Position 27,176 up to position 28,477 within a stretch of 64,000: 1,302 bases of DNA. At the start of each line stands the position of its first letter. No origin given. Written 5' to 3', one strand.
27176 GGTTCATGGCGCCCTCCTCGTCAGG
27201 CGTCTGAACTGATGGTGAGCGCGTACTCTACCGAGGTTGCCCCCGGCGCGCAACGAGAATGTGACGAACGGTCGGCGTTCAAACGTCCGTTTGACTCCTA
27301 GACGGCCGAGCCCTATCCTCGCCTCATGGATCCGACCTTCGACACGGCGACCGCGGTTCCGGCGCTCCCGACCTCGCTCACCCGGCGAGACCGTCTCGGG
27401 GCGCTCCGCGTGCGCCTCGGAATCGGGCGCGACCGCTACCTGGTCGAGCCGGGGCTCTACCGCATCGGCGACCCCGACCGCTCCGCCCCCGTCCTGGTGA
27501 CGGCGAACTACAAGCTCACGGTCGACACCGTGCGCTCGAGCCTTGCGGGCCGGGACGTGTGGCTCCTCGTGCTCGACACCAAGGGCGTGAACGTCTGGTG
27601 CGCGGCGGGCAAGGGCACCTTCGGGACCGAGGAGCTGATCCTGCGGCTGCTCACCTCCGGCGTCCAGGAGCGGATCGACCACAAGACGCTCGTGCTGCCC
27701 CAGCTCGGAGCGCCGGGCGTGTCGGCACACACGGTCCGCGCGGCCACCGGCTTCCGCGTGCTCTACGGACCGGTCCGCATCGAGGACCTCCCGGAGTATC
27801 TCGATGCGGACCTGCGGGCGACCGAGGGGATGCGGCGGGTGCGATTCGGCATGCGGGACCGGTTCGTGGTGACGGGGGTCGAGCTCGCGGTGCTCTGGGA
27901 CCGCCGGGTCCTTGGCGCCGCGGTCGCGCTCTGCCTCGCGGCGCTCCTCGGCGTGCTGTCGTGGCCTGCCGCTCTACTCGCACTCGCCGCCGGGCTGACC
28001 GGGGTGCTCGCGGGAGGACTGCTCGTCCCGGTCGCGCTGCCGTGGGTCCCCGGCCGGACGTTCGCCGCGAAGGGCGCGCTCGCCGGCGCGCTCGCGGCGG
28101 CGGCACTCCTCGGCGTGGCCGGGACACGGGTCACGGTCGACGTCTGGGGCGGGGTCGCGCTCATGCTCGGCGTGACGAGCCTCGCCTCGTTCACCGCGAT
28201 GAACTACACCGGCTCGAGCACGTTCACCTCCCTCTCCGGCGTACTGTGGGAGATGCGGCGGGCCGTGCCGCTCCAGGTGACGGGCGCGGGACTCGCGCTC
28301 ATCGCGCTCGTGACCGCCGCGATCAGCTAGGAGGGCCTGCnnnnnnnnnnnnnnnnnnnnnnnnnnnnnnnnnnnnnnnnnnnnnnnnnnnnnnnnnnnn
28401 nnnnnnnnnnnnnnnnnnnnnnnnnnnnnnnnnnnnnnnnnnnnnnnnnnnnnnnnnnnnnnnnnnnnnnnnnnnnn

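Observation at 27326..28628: hgcA-hgcB mercury-methylation gene pair in a GC-rich, Gram-positive-type genome context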

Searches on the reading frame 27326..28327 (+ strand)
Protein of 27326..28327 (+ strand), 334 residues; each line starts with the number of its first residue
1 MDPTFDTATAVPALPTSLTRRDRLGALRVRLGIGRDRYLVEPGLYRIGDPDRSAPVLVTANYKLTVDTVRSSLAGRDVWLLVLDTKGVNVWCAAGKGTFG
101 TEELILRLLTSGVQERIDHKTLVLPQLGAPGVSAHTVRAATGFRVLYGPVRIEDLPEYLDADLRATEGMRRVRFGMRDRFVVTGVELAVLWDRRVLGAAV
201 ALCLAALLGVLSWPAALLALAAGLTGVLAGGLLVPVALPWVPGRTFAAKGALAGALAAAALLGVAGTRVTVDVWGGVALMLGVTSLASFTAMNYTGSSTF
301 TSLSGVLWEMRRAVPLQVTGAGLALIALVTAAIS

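Call 3: search_protein_families(library=ncbifam, proteins=[window:27326-28327:+], max_evalue=0.01)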
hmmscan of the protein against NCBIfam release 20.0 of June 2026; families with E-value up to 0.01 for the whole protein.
window:27326-28327:+ (334 aa): 3 families
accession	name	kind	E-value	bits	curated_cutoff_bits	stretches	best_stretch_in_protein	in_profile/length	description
NF040863.1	HgcA_corrinoid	equivalog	1e-118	396.2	275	1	12-332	2-323/325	mercury methylation corrinoid protein HgcA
NF043039.1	HgcAB_like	equivalog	3.2e-63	214.4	285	1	40-280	16-245/350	HgcAB-like fusion protein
NF003195.0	PRK04165.1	equivalog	1.4e-20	73.6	306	1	39-161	323-445/450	acetyl-CoA decarbonylase/synthase complex subunit gamma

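Call 4: search_protein_families(library=pfam, proteins=[window:27326-28327:+], max_evalue=0.01)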
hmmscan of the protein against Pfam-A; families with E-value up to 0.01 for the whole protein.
window:27326-28327:+ (334 aa): 1 family
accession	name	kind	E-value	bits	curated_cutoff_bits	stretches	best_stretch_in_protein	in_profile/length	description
PF03599.22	CdhD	-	3.3e-14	52.9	24.8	1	40-149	268-377/387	CO dehydrogenase/acetyl-CoA synthase delta subunit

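Call 7: find_homologous_proteins(query=window:27326-28327:+)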
Query window:27326-28327:+ (334 aa): 7767 proteins with E <= 0.001 among 8000 candidates; the best 120 are listed.
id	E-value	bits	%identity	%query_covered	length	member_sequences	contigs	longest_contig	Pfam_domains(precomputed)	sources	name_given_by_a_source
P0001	3.1e-206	702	100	100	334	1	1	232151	PF03599.23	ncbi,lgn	-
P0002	5.1e-133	461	67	100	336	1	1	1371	PF03599.23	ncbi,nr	ncbi:MAG: mercury methylation corrinoid protein HgcA [Actinomycetota bacterium]|nr:mercury methylati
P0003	4.6e-130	452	68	95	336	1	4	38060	PF03599.23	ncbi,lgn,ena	-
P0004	3.4e-124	432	65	97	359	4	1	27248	PF03599.23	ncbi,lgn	ncbi:MAG: mercury methylation corrinoid protein HgcA [Anaerosomatales bacterium]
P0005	6.6e-123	428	65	97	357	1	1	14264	PF03599.23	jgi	jgi:hypothetical protein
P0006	2.0e-122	427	67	92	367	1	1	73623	PF03599.23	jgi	-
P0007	2.2e-122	426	65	92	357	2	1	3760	PF03599.23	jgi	jgi:hypothetical protein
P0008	2.3e-122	426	65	97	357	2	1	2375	PF03599.23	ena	-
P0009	2.7e-122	426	66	93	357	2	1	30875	PF03599.23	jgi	jgi:hypothetical protein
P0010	5.6e-122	425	63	97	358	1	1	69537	PF03599.23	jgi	jgi:hypothetical protein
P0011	2.8e-121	423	65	97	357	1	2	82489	PF03599.23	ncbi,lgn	-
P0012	8.4e-121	421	65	92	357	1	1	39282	PF03599.23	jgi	jgi:hypothetical protein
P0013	1.1e-120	421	66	91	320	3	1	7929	PF03599.23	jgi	jgi:hypothetical protein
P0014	1.2e-120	421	65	97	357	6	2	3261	PF03599.23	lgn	-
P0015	1.4e-120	421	63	97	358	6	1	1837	PF03599.23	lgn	-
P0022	2.4e-111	390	59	97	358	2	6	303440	PF03599.23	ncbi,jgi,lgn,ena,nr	ncbi:MAG: acetyl-CoA synthase subunit gamma [Clostridiales bacterium]|nr:acetyl-CoA synthase subunit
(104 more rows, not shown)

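Call 8: find_related_loci(query=window:27326-28327:+, collection=genome_contigs, flank=10000)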
Query window:27326-28327:+ (334 aa) in genome_contigs; peptide patterns used: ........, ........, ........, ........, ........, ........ (x = any residue, [..] = any of these).
566 stretches matched a pattern; 510 encode a relative of the query (tblastn E <= 1e-3); the best 80 are kept; 80 distinct loci.
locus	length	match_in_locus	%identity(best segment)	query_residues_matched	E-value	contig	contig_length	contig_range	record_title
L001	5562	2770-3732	62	11-333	3e-113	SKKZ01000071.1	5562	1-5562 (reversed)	MAG: Coriobacteriia bacterium isolate CSSed162cmA_190 CSSed16-2cmA-73176, whole genome shotgun sequence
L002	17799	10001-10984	53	1-324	2e-99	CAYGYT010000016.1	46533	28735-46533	MAG TPA_asm: uncultured Eubacteriales bacterium isolate ERP119294_co1_304 genome assembly, contig: NODE_787_length_46533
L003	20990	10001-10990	54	11-333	1e-97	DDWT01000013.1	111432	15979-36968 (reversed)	MAG TPA_asm: Actinobacteria bacterium UBA2279 UBA2279_contig_5260, whole genome shotgun sequence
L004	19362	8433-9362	54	11-317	1e-94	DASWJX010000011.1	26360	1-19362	MAG TPA_asm: Geopsychrobacteraceae bacterium isolate SMAG_U2907 k141_377221, whole genome shotgun sequence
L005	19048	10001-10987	54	8-329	2e-93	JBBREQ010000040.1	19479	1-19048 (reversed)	MAG: Coriobacteriia bacterium isolate Co_metawrap_2508 Cmw_2508_k141_6535648_length_19479_cov_10.9979, whole genome shot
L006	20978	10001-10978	49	11-329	7e-93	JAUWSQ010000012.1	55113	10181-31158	MAG: Candidatus Fermentibacteria bacterium isolate CSMAG_2558 CSMAG_2558_k127_725547_length_55113_cov_35.7648, whole gen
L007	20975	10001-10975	46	12-333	3e-90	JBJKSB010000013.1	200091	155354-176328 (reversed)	MAG: Bacteroidales bacterium isolate Bin_72 S1Ck127_429741_flag_1_multi_10.0000_len_200091, whole genome shotgun sequenc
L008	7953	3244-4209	46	11-333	6e-90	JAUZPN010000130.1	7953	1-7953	MAG: Bacillota bacterium isolate bin83(7d) HFNIIAHN_130, whole genome shotgun sequence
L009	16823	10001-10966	48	11-326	8e-90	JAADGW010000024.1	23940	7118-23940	MAG: Deltaproteobacteria bacterium isolate M_MetaBat.138 contig-127_12249, whole genome shotgun sequence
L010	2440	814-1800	49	8-331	3e-91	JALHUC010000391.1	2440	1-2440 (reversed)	MAG: bacterium isolate PFL40 seq_2518299, whole genome shotgun sequence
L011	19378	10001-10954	46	11-329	4e-88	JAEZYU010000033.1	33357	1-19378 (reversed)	MAG: Bacillota bacterium isolate OH_PFB_25 k127_1257235, whole genome shotgun sequence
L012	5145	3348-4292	51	3-321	3e-88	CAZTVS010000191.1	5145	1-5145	MAG TPA_asm: uncultured Acidobacteriota bacterium isolate binchicken_co20_43 genome assembly, contig: NODE_28611_length_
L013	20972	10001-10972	46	7-333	3e-88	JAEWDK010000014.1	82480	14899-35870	MAG: Bacillota bacterium isolate OH_PBB_95 k127_1531836, whole genome shotgun sequence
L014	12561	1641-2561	47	7-316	7e-88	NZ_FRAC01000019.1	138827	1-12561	Anaerocolumna jejuensis DSM 15929, whole genome shotgun sequence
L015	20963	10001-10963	45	8-329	2e-87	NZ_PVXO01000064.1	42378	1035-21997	Clostridium liquoris strain DSM 100320 CLLI_contig000064, whole genome shotgun sequence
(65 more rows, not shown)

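Call 10: find_encoding_contigs(protein=P0001, flank=10000, max_places=4)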
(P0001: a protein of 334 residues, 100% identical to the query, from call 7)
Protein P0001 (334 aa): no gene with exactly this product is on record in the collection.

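Call 16: search_solved_structures(query=window:27326-28327:+, show_alignments=2)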
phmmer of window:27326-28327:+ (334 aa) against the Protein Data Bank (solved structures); distinct sequences matched with E-value up to 0.001: 4.
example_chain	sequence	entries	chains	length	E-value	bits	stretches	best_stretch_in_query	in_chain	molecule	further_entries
2h9a_A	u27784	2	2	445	5e-12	49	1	22-152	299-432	Carbon monoxide dehydrogenase corrinoid/iron-sulfur protein, gamma subunit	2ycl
4c1n_A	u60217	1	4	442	5.1e-12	49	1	22-152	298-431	CARBON MONOXIDE DEHYDROGENASE CORRINOID/IRON-SULFUR PROTEIN, GAMMA SUBUNIT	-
4djd_C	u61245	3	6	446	6.3e-06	29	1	40-161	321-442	Corrinoid/iron-sulfur protein large subunit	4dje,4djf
9fzy_F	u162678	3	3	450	8.1e-05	25.3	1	39-126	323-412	Corrinoid iron-sulfur protein large subunit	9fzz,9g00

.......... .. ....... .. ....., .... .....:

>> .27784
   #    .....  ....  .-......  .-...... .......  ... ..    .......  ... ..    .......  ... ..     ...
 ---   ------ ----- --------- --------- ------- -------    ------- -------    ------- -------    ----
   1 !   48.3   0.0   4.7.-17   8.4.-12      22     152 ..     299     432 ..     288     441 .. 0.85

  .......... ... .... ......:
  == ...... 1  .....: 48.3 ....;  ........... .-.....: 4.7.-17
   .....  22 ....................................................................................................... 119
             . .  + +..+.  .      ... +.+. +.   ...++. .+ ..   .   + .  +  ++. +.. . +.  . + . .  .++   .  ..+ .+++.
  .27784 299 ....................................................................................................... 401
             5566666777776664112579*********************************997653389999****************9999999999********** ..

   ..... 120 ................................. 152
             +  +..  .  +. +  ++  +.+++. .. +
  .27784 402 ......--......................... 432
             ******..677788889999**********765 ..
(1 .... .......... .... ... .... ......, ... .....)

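Call 35: find_encoding_contigs(protein=P0003, flank=10000, max_places=2)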
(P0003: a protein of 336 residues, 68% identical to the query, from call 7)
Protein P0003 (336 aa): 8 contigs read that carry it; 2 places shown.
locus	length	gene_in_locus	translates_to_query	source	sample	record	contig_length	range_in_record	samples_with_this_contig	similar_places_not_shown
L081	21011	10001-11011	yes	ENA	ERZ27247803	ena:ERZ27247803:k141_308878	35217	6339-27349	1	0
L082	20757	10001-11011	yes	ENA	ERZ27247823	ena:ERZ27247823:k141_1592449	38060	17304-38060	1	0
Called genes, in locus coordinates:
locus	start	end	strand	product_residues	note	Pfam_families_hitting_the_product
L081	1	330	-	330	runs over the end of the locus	-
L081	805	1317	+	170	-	PF00731:AIRC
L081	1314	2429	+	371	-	PF22660:RS_preATP-grasp-like, PF02222:ATP-grasp, PF17769:PurK_C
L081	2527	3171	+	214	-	PF20376:DUF6671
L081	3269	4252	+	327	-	PF05982:Sbt_1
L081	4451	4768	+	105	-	PF00543:P-II, PF02641:DUF190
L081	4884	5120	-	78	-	PF12797:Fer4_2 (weak), PF13237:Fer4_10, PF14697:Fer4_21, PF12837:Fer4_6 (faint), PF12838:Fer4_7, PF13187:Fer4_9 (weak), PF25160:LdpA_Fe-S-bd (weak), PF00037:Fer4 (weak), +1 more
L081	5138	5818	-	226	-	PF01558:POR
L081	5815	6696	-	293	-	PF02775:TPP_enzyme_C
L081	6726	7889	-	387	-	PF01855:POR_N, PF02780:Transketolase_C (weak), PF17147:PFOR_II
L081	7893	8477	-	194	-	PF02552:CO_dh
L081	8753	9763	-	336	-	PF01300:Sua5_yciO_yrdC, PF03481:Sua5_C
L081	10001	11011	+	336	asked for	PF03599:CdhD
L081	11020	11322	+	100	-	PF13183:Fer4_8 (faint), PF13237:Fer4_10, PF13484:Fer4_16 (faint), PF12797:Fer4_2 (faint), PF12837:Fer4_6 (weak), PF12838:Fer4_7, PF13187:Fer4_9, PF00037:Fer4 (weak), +1 more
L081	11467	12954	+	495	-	PF01590:GAF, PF13185:GAF_2, PF13492:GAF_3, PF00512:HisKA, PF02518:HATPase_c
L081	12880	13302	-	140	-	PF04304:DUF454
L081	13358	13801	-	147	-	PF09424:YqeY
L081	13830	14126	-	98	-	-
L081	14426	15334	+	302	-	PF00005:ABC_tran, PF13304:AAA_21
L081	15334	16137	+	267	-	PF10920:DUF2705, PF12679:ABC2_membrane_2, PF13346:ABC2_membrane_5 (weak)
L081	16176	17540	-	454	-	PF00285:Citrate_synt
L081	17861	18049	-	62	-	-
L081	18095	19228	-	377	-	PF00512:HisKA, PF02518:HATPase_c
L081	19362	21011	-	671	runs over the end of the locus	PF00122:E1-E2_ATPase, PF00702:Hydrolase, PF12710:HAD (weak), PF08282:Hydrolase_3 (faint)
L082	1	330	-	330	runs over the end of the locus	-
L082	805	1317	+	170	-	PF00731:AIRC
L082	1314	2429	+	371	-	PF22660:RS_preATP-grasp-like, PF02222:ATP-grasp, PF17769:PurK_C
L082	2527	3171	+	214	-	PF20376:DUF6671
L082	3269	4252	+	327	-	PF05982:Sbt_1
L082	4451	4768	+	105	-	PF00543:P-II, PF02641:DUF190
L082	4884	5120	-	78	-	PF12797:Fer4_2 (weak), PF13237:Fer4_10, PF14697:Fer4_21, PF12837:Fer4_6 (faint), PF12838:Fer4_7, PF13187:Fer4_9 (weak), PF25160:LdpA_Fe-S-bd (weak), PF00037:Fer4 (weak), +1 more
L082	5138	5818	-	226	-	PF01558:POR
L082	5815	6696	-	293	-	PF02775:TPP_enzyme_C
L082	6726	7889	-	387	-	PF01855:POR_N, PF02780:Transketolase_C (weak), PF17147:PFOR_II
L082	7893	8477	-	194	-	PF02552:CO_dh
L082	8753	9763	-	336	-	PF01300:Sua5_yciO_yrdC, PF03481:Sua5_C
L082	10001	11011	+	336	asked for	PF03599:CdhD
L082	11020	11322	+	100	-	PF13183:Fer4_8 (faint), PF13237:Fer4_10, PF13484:Fer4_16 (faint), PF12797:Fer4_2 (faint), PF12837:Fer4_6 (weak), PF12838:Fer4_7, PF13187:Fer4_9, PF00037:Fer4 (weak), +1 more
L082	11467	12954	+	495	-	PF01590:GAF, PF13185:GAF_2, PF13492:GAF_3, PF00512:HisKA, PF02518:HATPase_c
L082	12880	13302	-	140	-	PF04304:DUF454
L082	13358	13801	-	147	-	PF09424:YqeY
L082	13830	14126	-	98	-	-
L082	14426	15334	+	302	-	PF00005:ABC_tran, PF13304:AAA_21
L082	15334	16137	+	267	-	PF10920:DUF2705, PF12679:ABC2_membrane_2, PF13346:ABC2_membrane_5 (weak)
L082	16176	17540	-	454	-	PF00285:Citrate_synt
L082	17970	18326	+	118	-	PF04193:PQ-loop (weak)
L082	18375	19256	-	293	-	PF00583:Acetyltransf_1, PF13673:Acetyltransf_10, PF13508:Acetyltransf_7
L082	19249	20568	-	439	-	PF04055:Radical_SAM, PF12544:LAM_C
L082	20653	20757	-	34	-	?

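Call 36: find_encoding_contigs(protein=P0004, flank=10000, max_places=2)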
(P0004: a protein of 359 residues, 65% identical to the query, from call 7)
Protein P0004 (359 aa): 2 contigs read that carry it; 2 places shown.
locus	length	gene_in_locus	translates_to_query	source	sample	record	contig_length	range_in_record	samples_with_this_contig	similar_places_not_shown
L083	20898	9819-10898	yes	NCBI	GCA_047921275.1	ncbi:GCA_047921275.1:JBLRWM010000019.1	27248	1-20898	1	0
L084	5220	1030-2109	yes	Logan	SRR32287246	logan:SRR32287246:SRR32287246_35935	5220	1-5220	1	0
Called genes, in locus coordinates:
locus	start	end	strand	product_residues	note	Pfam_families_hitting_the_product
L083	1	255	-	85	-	PF23198:PDE8A_N (weak), PF00072:Response_reg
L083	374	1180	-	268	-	PF00149:Metallophos, PF12850:Metallophos_2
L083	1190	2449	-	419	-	-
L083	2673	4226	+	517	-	PF01564:Spermine_synth, PF05175:MTS (weak), PF13649:Methyltransf_25 (weak)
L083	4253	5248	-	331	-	PF01869:BcrAD_BadFG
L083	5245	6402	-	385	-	PF09989:DUF2229 (faint), PF06050:HGD-D (weak)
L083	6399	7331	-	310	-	PF09989:DUF2229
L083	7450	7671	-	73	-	-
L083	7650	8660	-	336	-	-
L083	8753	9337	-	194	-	PF00484:Pro_CA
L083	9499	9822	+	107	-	PF01022:HTH_5, PF12840:HTH_20 (weak)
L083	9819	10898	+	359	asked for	PF03599:CdhD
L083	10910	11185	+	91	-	PF12838:Fer4_7 (weak), PF13183:Fer4_8 (faint), PF14697:Fer4_21 (faint), PF12797:Fer4_2 (faint), PF12837:Fer4_6, PF13237:Fer4_10, PF00037:Fer4 (weak), PF13187:Fer4_9, +2 more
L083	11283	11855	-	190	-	PF00210:Ferritin, PF02915:Rubrerythrin, PF21349:RUBY_RBDX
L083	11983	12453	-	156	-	PF01475:FUR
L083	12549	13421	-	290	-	PF01634:HisG, PF08029:HisG_C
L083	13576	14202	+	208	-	-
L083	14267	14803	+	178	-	PF13740:ACT_6, PF01842:ACT (weak)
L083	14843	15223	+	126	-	PF18899:DUF5655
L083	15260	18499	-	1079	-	PF25596:CPSase_L_D1, PF02222:ATP-grasp, PF02786:CPSase_L_D2, PF02787:CPSase_L_D3, PF25596:CPSase_L_D1, PF02222:ATP-grasp, PF02786:CPSase_L_D2, PF02142:MGS, +7 more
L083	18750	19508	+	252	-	PF00535:Glycos_transf_2, PF13641:Glyco_tranf_2_3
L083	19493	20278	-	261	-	PF01048:PNP_UDP_1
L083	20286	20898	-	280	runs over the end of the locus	PF09719:C_GCAxxG_C_C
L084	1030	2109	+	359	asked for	PF03599:CdhD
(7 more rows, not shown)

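Call 37: find_encoding_contigs(protein=P0006, flank=10000, max_places=2)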
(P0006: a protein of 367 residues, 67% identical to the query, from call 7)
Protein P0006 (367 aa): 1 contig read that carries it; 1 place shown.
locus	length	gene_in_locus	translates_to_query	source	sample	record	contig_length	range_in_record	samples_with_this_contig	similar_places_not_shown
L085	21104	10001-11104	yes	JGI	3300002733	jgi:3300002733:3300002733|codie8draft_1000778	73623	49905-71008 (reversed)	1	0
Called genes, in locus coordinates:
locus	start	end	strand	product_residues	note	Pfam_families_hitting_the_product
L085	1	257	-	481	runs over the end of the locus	PF00672:HAMP, PF00512:HisKA, PF13581:HATPase_c_2 (weak), PF02518:HATPase_c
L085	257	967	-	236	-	PF00072:Response_reg, PF00486:Trans_reg_C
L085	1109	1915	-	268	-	PF00149:Metallophos, PF12850:Metallophos_2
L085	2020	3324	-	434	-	-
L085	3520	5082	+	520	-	PF01564:Spermine_synth, PF05175:MTS (weak), PF13649:Methyltransf_25 (weak)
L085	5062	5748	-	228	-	PF00156:Pribosyltran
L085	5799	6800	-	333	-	PF01869:BcrAD_BadFG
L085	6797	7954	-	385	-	PF09989:DUF2229 (faint), PF06050:HGD-D (weak)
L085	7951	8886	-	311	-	PF09989:DUF2229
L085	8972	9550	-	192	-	PF00484:Pro_CA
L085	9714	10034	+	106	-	PF12840:HTH_20 (weak), PF01022:HTH_5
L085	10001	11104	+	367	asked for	PF03599:CdhD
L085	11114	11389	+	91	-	PF14697:Fer4_21 (weak), PF13237:Fer4_10, PF00037:Fer4, PF12797:Fer4_2 (weak), PF12837:Fer4_6 (weak), PF12838:Fer4_7, PF13187:Fer4_9, PF00037:Fer4 (weak), +5 more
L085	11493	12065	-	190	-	PF00210:Ferritin, PF02915:Rubrerythrin, PF21349:RUBY_RBDX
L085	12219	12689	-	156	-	PF01475:FUR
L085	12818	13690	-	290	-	PF01634:HisG, PF08029:HisG_C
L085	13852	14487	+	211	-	PF12146:Hydrolase_4 (faint)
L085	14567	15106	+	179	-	PF13291:ACT_4 (faint), PF13740:ACT_6, PF22629:ACT_AHAS_ss (faint), PF01842:ACT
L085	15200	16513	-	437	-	PF00206:Lyase_1, PF10397:ADSL_C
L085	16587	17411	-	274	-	-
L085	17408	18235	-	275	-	-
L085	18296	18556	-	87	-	-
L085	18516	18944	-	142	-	-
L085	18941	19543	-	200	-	PF00440:TetR_N, PF14246:TetR_C_7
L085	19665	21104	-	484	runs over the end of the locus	PF00285:Citrate_synt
